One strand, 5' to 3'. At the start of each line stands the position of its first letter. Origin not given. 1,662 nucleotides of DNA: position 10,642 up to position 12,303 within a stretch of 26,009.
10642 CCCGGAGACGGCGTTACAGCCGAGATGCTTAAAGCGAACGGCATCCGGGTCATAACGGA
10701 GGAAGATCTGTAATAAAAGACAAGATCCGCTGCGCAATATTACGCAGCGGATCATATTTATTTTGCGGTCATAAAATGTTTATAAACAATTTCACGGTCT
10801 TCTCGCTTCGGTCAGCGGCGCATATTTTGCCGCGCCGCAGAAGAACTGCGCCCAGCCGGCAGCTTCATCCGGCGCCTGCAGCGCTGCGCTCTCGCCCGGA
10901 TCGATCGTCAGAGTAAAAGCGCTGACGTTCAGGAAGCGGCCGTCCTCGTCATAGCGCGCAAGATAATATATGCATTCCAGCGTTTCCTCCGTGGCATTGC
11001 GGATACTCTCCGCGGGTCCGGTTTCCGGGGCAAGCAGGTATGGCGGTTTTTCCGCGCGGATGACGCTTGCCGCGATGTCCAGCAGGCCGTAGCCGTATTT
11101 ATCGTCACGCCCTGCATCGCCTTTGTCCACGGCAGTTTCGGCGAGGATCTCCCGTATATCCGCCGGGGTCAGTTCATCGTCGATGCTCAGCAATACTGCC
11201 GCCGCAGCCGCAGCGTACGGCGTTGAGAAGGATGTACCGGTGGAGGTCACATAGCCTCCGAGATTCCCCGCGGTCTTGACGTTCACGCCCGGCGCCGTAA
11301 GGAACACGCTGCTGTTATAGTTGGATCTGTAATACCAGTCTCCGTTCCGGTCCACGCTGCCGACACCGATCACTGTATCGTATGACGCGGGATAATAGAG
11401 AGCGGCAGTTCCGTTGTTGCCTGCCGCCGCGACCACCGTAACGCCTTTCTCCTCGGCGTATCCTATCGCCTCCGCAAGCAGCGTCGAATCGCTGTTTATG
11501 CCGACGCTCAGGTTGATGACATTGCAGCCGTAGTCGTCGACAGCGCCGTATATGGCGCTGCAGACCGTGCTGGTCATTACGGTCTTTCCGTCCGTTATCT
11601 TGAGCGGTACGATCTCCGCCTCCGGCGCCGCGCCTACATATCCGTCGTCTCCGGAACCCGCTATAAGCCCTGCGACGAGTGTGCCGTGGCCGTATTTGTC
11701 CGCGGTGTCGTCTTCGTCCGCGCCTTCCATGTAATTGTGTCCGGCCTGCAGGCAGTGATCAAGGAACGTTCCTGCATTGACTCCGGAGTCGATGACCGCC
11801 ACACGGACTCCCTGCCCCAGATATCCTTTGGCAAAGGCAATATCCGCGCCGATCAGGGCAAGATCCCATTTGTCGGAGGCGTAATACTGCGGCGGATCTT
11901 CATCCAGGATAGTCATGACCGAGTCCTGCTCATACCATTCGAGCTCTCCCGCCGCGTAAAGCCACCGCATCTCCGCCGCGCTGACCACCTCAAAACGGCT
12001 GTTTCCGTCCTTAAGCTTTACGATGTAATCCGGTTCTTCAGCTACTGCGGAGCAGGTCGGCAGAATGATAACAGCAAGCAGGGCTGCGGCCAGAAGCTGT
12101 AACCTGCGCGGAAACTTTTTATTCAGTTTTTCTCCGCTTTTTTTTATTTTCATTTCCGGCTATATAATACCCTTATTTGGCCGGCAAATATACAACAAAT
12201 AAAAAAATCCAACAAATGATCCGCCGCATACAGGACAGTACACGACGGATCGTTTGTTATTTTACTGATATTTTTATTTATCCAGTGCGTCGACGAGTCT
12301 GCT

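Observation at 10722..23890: Candidate peptide-signalling island: GG-leader peptide + XRE-REC regulator + multi-TM kinase controlling a giant SLH protein and S8 protease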

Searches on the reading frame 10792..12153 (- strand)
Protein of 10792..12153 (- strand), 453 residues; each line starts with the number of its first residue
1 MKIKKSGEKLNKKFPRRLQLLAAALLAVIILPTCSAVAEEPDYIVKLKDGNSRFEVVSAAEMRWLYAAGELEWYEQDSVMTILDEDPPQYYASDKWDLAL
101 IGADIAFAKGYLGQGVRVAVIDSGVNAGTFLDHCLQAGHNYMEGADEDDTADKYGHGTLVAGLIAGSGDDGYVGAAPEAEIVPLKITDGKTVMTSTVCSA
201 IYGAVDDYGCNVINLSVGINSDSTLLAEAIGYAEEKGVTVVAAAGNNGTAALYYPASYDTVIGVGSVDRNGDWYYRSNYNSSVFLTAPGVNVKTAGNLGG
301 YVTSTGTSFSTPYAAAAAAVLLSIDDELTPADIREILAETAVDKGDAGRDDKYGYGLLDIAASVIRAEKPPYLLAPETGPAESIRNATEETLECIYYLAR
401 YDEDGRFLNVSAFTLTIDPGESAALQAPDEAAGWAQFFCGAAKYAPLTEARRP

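Call 5: search_protein_families(library=pfam, proteins=[window:10792-12153:-], max_evalue=0.01)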
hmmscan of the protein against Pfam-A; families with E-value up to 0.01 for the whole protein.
window:10792-12153:- (453 aa): 1 family
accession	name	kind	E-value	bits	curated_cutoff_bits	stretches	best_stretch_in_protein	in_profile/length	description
PF00082.27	Peptidase_S8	-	1.4e-47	162.8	21.8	1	113-356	1-288/288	Subtilase family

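Call 7: search_protein_families(library=ncbifam, proteins=[window:10792-12153:-], max_evalue=1)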
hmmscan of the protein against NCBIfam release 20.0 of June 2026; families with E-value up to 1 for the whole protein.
window:10792-12153:- (453 aa): 9 families
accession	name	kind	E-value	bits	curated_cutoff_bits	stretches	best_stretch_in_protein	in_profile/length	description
TIGR03921.1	T7SS_mycosin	equivalog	4.3e-60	203.7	278.75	1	113-378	12-298/353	type VII secretion-associated serine protease mycosin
TIGR03895.1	protease_PatA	subfamily_domain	1.4e-26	93.4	421.05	1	156-345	1-204/606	PatA/PatG family cyanobactin maturation protease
NF049966.1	QH_SP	equivalog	1.2e-24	86.9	165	1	117-345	1-215/219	subtilisin-like serine protease QhpE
NF033595.1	denti_PrtP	equivalog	1e-18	67.3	300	1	213-363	342-503/606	dentilisin complex serine proteinase subunit PrtP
NF040553.1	SGO_0316_fam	subfamily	2.5e-07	28.7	1400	2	123-252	327-469/1486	SGO_0316/SGO_0317 family LPXTG-anchored serine peptidase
NF042956.1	IteS_antiphage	equivalog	6.7e-07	27.9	900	2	118-220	259-361/747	S8 family anti-phage peptidase IteS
NF051851.1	AtpSerPepEprS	equivalog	2.6e-06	25.7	1700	2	233-340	220-336/988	autotransporter serine peptidase EprS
NF040809.1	germ_prot_CspBA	exception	5.4e-06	24.3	1250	1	146-250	714-827/1099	bifunctional germination protease/germinant receptor pseudoprotease CspBA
NF040808.2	CspC_non_triad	exception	0.00051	18.6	675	1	144-259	157-289/556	bile acid germinant receptor pseudoprotease CspC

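Call 46: search_solved_structures(query=window:10792-12153:-, max_evalue=1e-10)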
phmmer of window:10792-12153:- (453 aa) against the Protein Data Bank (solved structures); distinct sequences matched with E-value up to 1e-10: 130 (the best 60 are shown).
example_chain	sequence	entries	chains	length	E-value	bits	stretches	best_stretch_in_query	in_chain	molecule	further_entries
1st3_A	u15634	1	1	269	5.2e-37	131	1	95-362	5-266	SUBTILISIN BL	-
5arb_A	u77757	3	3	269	2.4e-36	128.8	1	94-362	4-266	SUBTILISIN SAVINASE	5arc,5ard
1ah2_A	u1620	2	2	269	3.5e-36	128.2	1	94-362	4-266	SERINE PROTEASE PB92 | SUBTILISIN SAVINASE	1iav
1gci_A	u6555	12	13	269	3.7e-36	128.2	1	94-362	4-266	SUBTILISIN | Subtilisin Savinase | SAVINASE (TM)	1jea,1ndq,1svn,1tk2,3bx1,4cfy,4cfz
1c9m_A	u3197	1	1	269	6.4e-36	127.4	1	94-362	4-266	SERINE PROTEASE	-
1ndu_A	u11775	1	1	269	8.9e-36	126.9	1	94-362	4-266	Subtilisin Savinase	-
1q5p_A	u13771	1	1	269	1.1e-35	126.6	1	94-362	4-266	Serine protease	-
1mpt_A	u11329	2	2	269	1.4e-35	126.3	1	94-362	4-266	M-PROTEASE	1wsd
1c9j_A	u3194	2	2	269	1.5e-35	126.2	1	94-362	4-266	SERINE PROTEASE | Subtilisin Savinase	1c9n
1bh6_A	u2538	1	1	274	7.1e-34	120.7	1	97-363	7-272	SUBTILISIN DY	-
1scn_E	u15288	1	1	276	4.5e-32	114.7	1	97-363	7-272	SUBTILISIN CARLSBERG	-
4gi3_A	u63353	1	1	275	4.6e-32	114.7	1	96-363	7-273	KerA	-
1yu6_A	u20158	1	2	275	4.8e-32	114.6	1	96-363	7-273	Subtilisin Carlsberg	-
1c3l_A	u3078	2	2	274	5.9e-32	114.3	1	97-363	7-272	SUBTILISIN-CARLSBERG | Subtilisin Carlsberg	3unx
3qtl_A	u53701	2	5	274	6.1e-32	114.3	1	97-363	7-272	Subtilisin-like serin protease | KerA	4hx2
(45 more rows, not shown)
